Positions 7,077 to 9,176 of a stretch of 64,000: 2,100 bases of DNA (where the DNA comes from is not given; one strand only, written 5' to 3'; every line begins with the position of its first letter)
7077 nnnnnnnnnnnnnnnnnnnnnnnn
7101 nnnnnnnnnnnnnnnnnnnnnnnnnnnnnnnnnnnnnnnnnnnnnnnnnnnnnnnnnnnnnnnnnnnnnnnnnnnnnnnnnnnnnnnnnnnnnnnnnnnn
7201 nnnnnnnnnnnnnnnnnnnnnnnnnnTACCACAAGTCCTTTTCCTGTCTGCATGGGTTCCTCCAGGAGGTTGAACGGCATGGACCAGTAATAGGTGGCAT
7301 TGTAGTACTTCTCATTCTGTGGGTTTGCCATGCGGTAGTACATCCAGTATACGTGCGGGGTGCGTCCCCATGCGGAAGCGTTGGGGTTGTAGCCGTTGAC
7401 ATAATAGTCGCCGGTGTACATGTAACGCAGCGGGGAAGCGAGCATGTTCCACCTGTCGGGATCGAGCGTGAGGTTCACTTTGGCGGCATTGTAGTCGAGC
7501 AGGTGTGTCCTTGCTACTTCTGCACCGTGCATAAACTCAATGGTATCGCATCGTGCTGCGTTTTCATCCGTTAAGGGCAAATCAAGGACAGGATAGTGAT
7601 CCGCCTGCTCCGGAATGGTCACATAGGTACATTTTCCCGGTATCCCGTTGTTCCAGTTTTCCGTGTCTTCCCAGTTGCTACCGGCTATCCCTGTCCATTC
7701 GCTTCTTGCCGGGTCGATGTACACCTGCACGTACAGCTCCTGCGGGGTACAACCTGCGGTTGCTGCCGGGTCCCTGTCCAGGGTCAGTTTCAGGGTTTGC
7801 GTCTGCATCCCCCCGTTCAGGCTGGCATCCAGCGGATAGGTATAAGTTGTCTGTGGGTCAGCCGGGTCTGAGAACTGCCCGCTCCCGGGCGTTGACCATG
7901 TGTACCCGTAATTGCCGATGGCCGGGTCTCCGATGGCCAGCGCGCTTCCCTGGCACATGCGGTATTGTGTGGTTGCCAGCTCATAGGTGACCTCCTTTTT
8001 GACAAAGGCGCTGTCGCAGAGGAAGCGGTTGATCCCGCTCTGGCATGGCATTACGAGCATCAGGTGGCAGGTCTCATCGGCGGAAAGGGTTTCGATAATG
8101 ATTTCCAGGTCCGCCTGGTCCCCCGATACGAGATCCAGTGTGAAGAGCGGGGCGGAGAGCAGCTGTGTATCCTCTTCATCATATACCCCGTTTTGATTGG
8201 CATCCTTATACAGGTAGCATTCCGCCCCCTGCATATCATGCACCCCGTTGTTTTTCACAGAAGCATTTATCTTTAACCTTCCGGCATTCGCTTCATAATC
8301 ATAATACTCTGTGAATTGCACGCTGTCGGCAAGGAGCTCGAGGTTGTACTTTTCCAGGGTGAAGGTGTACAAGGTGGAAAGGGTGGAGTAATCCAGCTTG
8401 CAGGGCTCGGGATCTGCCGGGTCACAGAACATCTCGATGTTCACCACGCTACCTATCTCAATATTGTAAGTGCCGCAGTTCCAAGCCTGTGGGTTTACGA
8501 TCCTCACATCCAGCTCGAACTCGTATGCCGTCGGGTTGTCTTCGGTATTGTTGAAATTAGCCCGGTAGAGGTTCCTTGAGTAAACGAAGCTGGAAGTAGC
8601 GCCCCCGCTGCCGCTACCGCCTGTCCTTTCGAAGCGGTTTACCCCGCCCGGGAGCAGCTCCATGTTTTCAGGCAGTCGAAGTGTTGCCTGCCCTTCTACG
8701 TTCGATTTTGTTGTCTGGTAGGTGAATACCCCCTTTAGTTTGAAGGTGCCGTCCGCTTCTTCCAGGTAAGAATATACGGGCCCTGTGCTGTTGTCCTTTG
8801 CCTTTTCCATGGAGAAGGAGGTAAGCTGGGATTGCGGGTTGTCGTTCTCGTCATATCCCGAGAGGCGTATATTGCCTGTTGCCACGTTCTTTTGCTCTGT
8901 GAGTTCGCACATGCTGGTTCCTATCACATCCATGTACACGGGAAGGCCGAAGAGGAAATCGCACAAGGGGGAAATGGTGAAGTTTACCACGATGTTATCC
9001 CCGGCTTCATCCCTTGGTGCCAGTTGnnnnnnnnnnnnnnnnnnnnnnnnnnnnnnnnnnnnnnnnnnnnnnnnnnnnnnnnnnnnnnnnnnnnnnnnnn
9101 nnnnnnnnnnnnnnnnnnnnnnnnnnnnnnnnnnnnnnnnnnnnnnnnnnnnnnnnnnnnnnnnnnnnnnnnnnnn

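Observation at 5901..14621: Cassette B is compositionally discordant with its tandem paralog and with the flanking genome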

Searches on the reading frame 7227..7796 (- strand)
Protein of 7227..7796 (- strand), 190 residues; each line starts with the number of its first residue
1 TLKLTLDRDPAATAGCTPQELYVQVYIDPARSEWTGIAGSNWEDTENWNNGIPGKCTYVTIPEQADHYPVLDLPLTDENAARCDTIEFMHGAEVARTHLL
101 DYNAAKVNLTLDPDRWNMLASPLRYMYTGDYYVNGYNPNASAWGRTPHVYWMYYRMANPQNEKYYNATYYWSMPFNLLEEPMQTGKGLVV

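Call 75: predict_structure(alignment_id=A4)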
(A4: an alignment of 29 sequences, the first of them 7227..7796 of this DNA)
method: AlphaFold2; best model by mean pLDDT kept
length: 190 residues; sequences in the alignment: 29
mean_pLDDT: 75.5   pTM: 0.61
mean pLDDT of the five models: 75.5, 74.1, 72.1, 70.6, 64.5
residues with pLDDT >= 90: 66; 70-90: 39; 50-70: 71; < 50: 14
segments of 3 or more residues with pLDDT < 50: 176-178, 182-190
pLDDT, mean of each block of 10 residues (from residue 1): 75 69 85 97 96 96 95 94 94 88 86 68 59 66 59 54 59 54 41
secondary structure, 60 per line:
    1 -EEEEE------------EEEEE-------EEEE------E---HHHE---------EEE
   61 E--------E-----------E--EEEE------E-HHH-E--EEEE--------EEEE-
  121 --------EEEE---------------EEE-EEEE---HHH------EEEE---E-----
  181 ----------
elements in order: E2-6 E19-23 E31-34 E58-61 E85-88 E104-107 E116-119 E129-132 E148-150 E152-155 E168-171

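Call 77: fold_search(model_id=the predicted structure, library=pdb)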
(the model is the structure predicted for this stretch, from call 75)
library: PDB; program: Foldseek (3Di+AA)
matches with E <= 10: 14; with E <= 0.001: 0
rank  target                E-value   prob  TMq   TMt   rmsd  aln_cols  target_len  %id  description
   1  6ria_1                4.1e+00  0.07  0.16  0.31   7.8        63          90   11  Bactofilin from Thermus thermophilus, F105R mutant crystal structure (released 2019-07-17)
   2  3uyv_A                6.7e+00  0.01  0.10  0.08  10.6        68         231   19  Crystal structure of a glycosylated ice-binding protein (LeIBP) from Arctic yeast (released 2012-02-29)
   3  6gb2_B0               7.5e+00  0.01  0.09  0.13  17.9       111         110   14  Unique features of mammalian mitochondrial translation initiation revealed by cryo-EM. This file contains the 39S rib (released 2018-08-08)
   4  2icx_B                8.0e+00  0.02  0.12  0.06  11.3        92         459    8  Crystal Structure of a Putative UDP-glucose Pyrophosphorylase from Arabidopsis Thaliana with Bound UTP (released 2006-09-26)
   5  6zm5_W                8.0e+00  0.01  0.09  0.12  17.9       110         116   12  Human mitochondrial ribosome in complex with OXA1L, mRNA, A/A tRNA, P/P tRNA and nascent polypeptide (released 2021-01-13)
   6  3wwl                  8.5e+00  0.03  0.11  0.30   8.6        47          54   19  Crystal structure of lysine biosynthetic amino acid carrier protein LysW from Thermus thermophilus conjugated with alpha (released 2014-11-19)
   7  8axg_AAA              8.5e+00  0.01  0.12  0.05   8.3        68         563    9  Crystal structure of Fusobacterium nucleatum fusolisin protease (released 2023-09-13)
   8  7xz8                  8.5e+00  0.01  0.13  0.07   8.8        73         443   12  Mutant (K141A) of the N-terminal domain of fucoidan lyase FdlA (released 2022-09-28)
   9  8rd8_KU               8.5e+00  0.01  0.10  0.15  10.6        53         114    9  Cryo-EM structure of P. urativorans 70S ribosome in complex with hibernation factors Balon and RaiA (structure 1). (released 2024-02-21)
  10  1fjg_K                8.5e+00  0.01  0.11  0.14  10.0        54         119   11  STRUCTURE OF THE THERMUS THERMOPHILUS 30S RIBOSOMAL SUBUNIT IN COMPLEX WITH THE ANTIBIOTICS STREPTOMYCIN, SPECTINOMYCI (released 2000-09-25)
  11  5fnw                  9.0e+00  0.01  0.10  0.11   7.3        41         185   32  Crystal structure at pH 7.0 of a potato STI-Kunitz bi-functional inhibitor of serine and aspartic proteases in space gro (released 2016-07-06)
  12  6qw6_42               9.6e+00  0.02  0.12  0.19   8.3        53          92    6  Structure of the human U5.U4/U6 tri-snRNP at 2.9A resolution. (released 2019-04-17)
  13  5fzu                  9.6e+00  0.01  0.11  0.11   7.3        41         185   32  CRYSTAL STRUCTURE OF N19D POTATO STI-KUNITZ BI-FUNCTIONAL INHIBITOR OF SERINE AND ASPARTIC PROTEASES IN SPACE GROUP P432 (released 2016-07-06)
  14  8vp9_A                9.6e+00  0.00  0.06  0.03   9.8        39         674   15  Cryo-EM structure of the cysteine-free ABC transporter PCAT1 bound with ADP and Substrate (released 2024-10-30)
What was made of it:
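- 7227..7796 (-): Conserved domain of about 170-190 aa (W-x-G...NW-x-NG-x-P-x-x-C-T...) lying just before the TGA. Hundreds of other large proteins share it. The AF2 model has pLDDT 75.5 and no PDB fold match (calls 75, 77).
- Tried and rejected: AF2 of the conserved domain was moderate, at 75.5, with no significant PDB match (best E = 4; calls 75, 77).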

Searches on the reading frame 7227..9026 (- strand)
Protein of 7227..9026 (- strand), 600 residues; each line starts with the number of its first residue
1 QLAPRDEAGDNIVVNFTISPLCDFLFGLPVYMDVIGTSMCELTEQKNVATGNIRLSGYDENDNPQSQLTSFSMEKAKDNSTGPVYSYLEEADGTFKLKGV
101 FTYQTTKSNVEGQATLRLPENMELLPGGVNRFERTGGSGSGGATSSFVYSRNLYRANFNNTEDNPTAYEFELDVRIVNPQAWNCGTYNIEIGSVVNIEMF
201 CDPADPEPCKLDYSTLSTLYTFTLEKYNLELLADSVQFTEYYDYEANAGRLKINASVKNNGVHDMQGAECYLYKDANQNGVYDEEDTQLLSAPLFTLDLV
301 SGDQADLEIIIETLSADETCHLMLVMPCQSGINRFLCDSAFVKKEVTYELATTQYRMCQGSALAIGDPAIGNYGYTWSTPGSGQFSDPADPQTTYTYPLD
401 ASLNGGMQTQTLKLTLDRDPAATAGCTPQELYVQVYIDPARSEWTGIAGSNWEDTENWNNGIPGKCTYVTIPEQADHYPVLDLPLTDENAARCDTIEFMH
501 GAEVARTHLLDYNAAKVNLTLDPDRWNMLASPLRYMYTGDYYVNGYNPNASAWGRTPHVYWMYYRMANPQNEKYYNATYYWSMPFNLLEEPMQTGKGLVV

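Call 58: search_protein_representatives(protein=window:7227-9026:-)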
Query: 600 residues. Proteins with E-value up to 0.001 (for the whole library): 562; up to 1e-10: 209; up to 1e-30: 16. The best 150 are listed.
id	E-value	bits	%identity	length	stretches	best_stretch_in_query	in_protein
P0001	0.0e+00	1405.8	100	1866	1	1-600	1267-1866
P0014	6.0e-188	642.9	50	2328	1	8-600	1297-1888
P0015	2.6e-161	554.9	47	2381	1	8-600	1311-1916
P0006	1.8e-156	538.9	46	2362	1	1-600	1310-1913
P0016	4.1e-120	418.8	44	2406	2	7-545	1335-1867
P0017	5.3e-110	385.4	53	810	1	236-600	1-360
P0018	7.3e-63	229.7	32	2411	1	8-599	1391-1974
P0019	4.6e-62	227.1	32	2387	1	12-599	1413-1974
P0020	7.6e-59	216.5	33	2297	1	10-599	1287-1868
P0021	3.0e-56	207.9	32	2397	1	12-600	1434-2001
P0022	1.5e-49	185.8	31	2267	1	11-598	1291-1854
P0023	9.1e-43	163.4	30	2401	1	11-598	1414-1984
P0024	7.5e-41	157.0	30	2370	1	11-598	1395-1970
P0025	2.0e-32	129.2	38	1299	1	350-600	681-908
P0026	8.9e-32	127.1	47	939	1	431-598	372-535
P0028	1.1e-30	123.5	48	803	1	440-598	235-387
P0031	6.7e-29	117.6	37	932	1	362-596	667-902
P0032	7.0e-29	117.5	45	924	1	435-597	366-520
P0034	3.2e-28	115.3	44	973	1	433-593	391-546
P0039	7.0e-27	110.9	45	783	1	439-598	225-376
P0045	3.2e-24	102.1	46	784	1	438-595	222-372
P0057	1.0e-21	93.8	46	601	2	492-598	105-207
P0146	2.1e-13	66.4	38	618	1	433-597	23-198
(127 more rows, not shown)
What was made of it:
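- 7227..7796 (-): 562 representatives at E ≤ 1e-3 (call 58).
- Tried and rejected: The exhaustive HMMER search (call 58), which collapses relatives above 50% identity and so cannot show a donor.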

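Call 59: search_protein_families(library=pfam, proteins=[P0025, P0026, P0028, P0031, P0032, P0034, P0039, P0045, P0057, P0146], max_evalue=0.001)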
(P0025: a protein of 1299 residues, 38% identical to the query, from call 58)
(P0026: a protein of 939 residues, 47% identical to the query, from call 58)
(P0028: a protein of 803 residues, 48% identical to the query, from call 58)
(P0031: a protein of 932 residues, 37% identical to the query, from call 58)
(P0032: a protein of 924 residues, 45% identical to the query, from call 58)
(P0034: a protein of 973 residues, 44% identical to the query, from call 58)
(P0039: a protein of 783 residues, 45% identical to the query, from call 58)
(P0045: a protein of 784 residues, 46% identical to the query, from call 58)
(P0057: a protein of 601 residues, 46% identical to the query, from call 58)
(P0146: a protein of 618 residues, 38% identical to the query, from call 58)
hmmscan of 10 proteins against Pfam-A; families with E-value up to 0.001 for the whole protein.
P0025 (1299 aa): 2 families
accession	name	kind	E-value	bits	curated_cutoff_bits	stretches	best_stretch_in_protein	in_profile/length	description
PF13895.12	Ig_2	-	1.4e-05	25.7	27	1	692-753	24-76/79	Immunoglobulin domain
PF07495.19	Y_Y_Y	-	0.00014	22.1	26.6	0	622-658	8-45/65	Y_Y_Y domain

P0026 (939 aa): 1 family
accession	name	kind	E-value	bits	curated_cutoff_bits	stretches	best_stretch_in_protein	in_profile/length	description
PF13004.13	BACON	-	9.9e-07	29.1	25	0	341-376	25-61/61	Putative binding domain, N-terminal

P0028 (803 aa): 1 family
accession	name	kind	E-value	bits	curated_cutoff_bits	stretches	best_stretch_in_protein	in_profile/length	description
PF19910.5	DUF6383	-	6.3e-06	26.7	23.7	1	732-788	10-65/74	Domain of unknown function (DUF6383)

P0031 (932 aa): 2 families
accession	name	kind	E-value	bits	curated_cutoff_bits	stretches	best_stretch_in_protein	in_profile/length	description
PF13229.12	Beta_helix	-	6.8e-16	58.7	25.9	2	90-246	3-150/158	Right handed beta helix region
PF21722.4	Gly_rich_2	-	1.5e-08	35.4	24.3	1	454-647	3-225/226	Glycine-rich domain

P0032 (924 aa): 0 families

P0034 (973 aa): 1 family
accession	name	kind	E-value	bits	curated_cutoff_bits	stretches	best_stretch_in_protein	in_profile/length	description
PF21722.4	Gly_rich_2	-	3.1e-09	37.6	24.3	1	33-296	2-224/226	Glycine-rich domain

P0039 (783 aa): 0 families

P0045 (784 aa): 0 families

P0057 (601 aa): 0 families

P0146 (618 aa): 0 families
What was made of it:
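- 7227..7796 (-): Partner domains include BACON, Ig_2, Beta_helix and Gly_rich_2 (call 59).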
